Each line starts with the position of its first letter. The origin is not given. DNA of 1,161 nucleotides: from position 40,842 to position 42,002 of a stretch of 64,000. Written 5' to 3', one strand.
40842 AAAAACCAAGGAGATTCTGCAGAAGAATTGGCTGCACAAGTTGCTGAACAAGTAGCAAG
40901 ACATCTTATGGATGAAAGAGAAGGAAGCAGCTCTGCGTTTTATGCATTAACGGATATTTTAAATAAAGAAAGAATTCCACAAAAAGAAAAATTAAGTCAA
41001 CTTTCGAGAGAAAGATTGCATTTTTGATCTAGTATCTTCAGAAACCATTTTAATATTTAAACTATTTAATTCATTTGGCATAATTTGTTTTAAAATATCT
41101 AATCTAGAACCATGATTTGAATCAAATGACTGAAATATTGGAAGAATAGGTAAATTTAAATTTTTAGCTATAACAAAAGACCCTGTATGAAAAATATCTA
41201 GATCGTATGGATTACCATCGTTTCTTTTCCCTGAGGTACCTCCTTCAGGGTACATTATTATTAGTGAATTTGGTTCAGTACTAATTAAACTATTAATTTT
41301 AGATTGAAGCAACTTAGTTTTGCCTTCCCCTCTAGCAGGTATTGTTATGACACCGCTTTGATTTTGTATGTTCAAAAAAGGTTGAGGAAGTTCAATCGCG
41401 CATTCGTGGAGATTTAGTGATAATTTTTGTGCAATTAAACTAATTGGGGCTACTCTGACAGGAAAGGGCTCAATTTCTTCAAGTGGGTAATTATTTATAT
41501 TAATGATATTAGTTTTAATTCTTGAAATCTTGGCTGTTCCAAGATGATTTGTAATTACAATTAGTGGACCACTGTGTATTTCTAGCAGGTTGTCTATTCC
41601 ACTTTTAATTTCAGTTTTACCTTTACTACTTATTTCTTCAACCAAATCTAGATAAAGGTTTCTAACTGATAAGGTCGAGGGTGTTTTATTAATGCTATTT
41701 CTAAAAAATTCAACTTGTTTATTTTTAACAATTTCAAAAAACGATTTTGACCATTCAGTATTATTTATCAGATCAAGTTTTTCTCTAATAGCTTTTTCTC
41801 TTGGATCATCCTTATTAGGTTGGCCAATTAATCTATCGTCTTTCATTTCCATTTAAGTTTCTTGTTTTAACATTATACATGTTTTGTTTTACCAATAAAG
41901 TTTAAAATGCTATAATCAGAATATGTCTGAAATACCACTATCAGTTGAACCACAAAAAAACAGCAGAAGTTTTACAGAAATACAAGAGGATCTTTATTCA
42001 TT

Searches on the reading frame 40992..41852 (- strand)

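Call 3: search_protein_families(library=pfam, proteins=[window:40992-41852:-], max_evalue=0.1)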
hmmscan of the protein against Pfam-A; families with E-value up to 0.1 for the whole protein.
window:40992-41852:- (286 aa): 1 family
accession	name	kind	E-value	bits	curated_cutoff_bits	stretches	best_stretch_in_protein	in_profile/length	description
PF01553.26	Acyltransferase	-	7.7e-05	23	23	1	168-239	66-129/132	Acyltransferase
